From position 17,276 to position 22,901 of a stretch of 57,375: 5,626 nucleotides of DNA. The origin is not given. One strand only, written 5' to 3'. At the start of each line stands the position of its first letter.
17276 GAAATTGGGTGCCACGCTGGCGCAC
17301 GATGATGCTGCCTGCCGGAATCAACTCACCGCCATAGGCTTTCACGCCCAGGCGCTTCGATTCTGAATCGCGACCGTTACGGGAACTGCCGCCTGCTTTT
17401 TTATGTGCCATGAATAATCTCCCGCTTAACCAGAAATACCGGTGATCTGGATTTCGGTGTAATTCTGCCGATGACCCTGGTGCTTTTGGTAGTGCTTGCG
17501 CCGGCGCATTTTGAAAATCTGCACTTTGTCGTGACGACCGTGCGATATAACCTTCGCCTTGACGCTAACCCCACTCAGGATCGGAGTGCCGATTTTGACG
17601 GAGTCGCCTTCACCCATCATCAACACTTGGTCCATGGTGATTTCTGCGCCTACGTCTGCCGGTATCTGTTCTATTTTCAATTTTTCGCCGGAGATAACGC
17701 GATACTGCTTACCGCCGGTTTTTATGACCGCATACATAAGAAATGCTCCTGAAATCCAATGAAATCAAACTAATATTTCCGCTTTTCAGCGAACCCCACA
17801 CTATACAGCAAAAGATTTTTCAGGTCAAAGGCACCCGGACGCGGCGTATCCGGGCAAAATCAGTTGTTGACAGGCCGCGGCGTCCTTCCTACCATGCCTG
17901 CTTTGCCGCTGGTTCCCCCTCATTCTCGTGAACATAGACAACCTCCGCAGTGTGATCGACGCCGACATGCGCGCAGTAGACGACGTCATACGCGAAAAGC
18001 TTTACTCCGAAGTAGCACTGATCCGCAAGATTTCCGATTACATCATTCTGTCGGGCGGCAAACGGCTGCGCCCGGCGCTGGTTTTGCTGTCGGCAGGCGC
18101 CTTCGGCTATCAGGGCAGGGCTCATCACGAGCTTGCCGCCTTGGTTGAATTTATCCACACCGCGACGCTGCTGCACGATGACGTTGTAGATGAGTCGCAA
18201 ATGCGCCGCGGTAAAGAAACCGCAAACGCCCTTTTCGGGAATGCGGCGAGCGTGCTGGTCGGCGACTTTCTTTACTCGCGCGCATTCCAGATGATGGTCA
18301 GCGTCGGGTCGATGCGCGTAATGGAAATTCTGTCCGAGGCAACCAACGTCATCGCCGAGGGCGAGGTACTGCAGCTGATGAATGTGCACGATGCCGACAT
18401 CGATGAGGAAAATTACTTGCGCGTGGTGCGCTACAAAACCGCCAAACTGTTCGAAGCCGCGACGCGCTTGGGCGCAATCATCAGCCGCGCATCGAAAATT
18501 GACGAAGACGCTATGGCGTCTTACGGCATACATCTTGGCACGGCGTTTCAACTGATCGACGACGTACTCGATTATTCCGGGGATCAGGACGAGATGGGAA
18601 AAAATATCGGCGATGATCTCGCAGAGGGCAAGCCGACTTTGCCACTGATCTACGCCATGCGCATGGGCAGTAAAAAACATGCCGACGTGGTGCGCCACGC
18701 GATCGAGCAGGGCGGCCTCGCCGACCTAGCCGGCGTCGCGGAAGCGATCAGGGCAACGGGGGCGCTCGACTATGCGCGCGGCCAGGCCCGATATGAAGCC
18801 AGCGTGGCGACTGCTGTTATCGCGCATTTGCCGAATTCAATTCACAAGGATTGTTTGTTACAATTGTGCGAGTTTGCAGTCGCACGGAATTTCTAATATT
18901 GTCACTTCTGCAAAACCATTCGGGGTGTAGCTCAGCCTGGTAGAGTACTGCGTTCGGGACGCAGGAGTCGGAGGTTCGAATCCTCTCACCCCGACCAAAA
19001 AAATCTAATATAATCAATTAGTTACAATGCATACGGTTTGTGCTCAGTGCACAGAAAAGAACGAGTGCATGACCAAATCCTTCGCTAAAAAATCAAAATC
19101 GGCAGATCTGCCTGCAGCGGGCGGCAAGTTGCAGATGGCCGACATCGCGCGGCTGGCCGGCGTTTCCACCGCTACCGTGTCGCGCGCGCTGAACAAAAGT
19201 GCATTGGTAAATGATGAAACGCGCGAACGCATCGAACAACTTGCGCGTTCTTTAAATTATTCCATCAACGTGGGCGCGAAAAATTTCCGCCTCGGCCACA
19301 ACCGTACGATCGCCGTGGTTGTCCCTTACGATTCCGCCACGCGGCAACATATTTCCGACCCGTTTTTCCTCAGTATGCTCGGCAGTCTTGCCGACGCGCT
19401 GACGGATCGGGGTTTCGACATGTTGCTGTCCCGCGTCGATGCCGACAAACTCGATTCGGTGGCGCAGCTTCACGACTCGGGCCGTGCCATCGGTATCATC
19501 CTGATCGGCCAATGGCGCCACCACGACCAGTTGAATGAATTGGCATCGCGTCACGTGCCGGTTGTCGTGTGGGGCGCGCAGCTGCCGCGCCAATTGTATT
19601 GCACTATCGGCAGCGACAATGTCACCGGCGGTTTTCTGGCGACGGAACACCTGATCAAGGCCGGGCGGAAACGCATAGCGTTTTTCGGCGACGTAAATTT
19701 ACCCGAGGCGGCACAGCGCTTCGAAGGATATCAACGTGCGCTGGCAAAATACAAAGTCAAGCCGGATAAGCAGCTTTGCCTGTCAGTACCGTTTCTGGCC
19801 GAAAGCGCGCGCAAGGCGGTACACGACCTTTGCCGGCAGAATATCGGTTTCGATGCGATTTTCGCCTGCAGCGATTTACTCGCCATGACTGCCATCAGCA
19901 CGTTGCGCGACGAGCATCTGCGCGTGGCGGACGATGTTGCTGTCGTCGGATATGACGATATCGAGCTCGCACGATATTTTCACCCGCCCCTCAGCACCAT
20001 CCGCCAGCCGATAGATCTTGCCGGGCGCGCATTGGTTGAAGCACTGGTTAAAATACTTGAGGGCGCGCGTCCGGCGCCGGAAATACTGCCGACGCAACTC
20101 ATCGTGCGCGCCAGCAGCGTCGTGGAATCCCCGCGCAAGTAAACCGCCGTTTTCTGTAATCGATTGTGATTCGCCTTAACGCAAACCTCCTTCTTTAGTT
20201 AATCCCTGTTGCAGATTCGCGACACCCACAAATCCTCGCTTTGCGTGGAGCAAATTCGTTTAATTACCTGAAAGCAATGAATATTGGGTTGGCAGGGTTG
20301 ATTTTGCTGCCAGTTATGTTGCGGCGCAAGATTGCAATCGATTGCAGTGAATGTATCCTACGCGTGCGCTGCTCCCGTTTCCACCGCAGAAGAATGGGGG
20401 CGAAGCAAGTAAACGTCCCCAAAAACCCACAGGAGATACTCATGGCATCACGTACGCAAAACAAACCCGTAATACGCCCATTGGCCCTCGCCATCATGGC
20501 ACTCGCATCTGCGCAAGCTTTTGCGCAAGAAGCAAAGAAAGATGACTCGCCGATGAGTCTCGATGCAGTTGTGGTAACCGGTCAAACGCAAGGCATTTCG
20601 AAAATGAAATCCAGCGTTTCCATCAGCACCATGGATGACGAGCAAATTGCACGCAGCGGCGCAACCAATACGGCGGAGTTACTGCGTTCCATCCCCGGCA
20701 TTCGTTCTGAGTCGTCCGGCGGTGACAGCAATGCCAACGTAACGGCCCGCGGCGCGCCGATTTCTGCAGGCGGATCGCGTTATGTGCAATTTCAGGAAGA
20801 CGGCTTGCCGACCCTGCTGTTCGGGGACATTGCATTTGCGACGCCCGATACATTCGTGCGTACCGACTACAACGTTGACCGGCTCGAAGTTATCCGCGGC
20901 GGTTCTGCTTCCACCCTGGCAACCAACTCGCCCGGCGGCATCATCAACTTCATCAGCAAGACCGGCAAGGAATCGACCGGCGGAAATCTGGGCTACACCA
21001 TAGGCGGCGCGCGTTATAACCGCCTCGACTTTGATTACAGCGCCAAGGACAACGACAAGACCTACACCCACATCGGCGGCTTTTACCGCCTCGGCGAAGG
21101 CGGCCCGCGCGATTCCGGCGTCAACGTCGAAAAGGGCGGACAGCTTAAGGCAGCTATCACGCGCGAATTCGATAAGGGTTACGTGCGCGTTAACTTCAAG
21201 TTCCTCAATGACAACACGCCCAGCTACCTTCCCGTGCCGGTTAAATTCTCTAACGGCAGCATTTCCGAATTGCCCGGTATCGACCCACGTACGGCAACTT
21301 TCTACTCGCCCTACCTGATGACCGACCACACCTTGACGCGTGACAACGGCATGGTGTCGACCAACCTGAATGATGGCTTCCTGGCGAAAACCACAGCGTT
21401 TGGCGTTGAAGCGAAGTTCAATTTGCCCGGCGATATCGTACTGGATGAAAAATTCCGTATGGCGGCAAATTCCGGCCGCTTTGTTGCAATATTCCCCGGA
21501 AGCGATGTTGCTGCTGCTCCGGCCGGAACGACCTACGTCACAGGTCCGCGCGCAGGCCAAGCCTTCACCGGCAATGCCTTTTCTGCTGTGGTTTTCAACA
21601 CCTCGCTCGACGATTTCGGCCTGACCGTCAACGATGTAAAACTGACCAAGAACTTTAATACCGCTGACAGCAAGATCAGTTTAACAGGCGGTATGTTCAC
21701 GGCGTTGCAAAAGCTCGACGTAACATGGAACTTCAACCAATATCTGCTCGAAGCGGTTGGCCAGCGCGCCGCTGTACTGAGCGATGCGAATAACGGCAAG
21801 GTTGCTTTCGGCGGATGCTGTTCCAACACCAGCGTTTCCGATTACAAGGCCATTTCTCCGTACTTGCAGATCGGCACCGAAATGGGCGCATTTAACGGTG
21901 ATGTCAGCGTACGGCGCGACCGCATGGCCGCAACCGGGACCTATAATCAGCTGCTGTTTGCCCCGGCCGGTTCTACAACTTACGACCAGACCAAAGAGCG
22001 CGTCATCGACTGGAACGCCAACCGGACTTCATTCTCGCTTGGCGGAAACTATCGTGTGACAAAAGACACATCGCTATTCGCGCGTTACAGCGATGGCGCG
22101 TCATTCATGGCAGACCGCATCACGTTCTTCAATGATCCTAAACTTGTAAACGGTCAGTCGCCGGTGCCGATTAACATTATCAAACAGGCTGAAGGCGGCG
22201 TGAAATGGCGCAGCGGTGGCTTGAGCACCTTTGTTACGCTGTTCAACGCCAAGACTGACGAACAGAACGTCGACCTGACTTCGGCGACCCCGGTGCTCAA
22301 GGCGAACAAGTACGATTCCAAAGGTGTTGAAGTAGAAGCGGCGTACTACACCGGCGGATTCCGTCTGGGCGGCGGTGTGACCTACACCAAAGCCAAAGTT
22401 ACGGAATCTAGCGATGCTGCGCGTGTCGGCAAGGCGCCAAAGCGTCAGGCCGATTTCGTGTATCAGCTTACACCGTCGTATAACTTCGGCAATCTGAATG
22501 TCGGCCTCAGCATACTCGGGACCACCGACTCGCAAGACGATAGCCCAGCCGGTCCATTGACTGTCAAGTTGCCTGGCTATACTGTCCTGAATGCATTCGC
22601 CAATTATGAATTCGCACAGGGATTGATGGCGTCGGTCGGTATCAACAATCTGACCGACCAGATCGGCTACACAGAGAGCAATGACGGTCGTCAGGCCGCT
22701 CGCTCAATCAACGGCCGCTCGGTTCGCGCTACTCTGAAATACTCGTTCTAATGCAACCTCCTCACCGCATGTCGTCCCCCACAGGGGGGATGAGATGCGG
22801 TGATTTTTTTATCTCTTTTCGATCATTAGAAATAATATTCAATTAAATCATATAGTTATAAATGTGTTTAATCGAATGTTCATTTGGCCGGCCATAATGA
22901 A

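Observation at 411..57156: Dispersed AT-rich 24-30 nt repeat family at gene junctions, built around an IHF-type core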

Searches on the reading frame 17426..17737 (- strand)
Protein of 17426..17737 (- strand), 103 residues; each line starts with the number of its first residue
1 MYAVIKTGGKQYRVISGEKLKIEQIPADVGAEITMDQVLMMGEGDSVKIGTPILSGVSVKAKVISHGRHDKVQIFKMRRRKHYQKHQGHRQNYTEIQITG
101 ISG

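Call 10: search_protein_families(library=pfam, proteins=[window:17426-17737:-])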
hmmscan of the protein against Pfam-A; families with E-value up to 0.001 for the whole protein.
window:17426-17737:- (103 aa): 1 family
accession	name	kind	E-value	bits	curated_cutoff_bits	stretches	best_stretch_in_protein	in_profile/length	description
PF00829.26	Ribosomal_L21p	-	1.2e-39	134.9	27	1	1-101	1-99/99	Ribosomal prokaryotic L21 protein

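Call 27: find_encoding_contigs(protein=window:17426-17737:-, flank=10000, max_places=8)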
Protein window:17426-17737:- (103 aa): 3 contigs read that carry it; 3 places shown.
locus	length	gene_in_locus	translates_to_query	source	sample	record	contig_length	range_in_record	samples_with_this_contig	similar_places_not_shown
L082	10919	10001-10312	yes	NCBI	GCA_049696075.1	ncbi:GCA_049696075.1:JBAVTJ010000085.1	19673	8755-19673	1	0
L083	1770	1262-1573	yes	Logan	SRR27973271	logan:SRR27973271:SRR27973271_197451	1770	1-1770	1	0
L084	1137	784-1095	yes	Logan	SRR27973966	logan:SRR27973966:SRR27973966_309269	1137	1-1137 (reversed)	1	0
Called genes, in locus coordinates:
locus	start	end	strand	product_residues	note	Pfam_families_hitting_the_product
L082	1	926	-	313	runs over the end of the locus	PF00294:PfkB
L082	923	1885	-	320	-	PF02685:Glucokinase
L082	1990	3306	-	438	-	PF07690:MFS_1, PF13347:MFS_2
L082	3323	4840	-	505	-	PF00128:Alpha-amylase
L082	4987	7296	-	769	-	PF07715:Plug, PF00593:TonB_dep_Rec_b-barrel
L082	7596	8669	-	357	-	PF00356:LacI, PF00532:Peripla_BP_1, PF13407:Peripla_BP_4, PF13377:Peripla_BP_3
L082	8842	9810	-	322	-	PF00348:polyprenyl_synt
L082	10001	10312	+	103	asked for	PF00829:Ribosomal_L21p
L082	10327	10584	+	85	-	PF01016:Ribosomal_L27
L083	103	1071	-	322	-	PF00348:polyprenyl_synt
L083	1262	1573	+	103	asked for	PF00829:Ribosomal_L21p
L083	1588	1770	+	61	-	?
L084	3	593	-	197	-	?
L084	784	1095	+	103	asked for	PF00829:Ribosomal_L21p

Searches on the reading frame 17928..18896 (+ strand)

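Call 10: search_protein_families(library=pfam, proteins=[window:17928-18896:+])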
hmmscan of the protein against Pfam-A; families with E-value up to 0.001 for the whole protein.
window:17928-18896:+ (322 aa): 1 family
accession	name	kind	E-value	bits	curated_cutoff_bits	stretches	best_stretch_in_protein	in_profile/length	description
PF00348.22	polyprenyl_synt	-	1.5e-82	277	27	1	31-262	3-237/251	Polyprenyl synthetase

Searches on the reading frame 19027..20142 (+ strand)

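Call 10: search_protein_families(library=pfam, proteins=[window:19027-20142:+])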
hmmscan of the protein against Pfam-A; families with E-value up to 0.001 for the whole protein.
window:19027-20142:+ (371 aa): 5 families
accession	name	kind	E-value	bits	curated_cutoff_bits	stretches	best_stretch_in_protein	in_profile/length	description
PF13377.12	Peripla_BP_3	-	2.9e-30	106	26.5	1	206-364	1-167/167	Periplasmic binding protein-like domain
PF00532.27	Peripla_BP_1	-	9.1e-19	68.4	22.2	1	94-348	3-267/281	Periplasmic binding proteins and sugar binding domain of LacI family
PF00356.27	LacI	-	6.2e-17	61.6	27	1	37-79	2-44/46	Bacterial regulatory proteins, lacI family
PF13407.12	Peripla_BP_4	-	2.8e-11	43.9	35.1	1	110-317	9-224/258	Periplasmic binding protein domain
PF20432.4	Xre-like-HTH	-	0.00094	19.9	25.8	0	34-74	23-63/63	Antitoxin Xre-like helix-turn-helix domain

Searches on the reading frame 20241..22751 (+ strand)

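Call 10: search_protein_families(library=pfam, proteins=[window:20241-22751:+])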
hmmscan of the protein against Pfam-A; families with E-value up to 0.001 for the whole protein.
window:20241-22751:+ (836 aa): 2 families
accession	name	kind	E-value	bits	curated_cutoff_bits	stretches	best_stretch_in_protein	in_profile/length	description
PF00593.30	TonB_dep_Rec_b-barrel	-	1.2e-20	75.2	27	1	361-804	39-436/436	TonB dependent receptor-like, beta-barrel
PF07715.20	Plug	-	1.8e-14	54.6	23.9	1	121-234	2-107/107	TonB-dependent Receptor Plug Domain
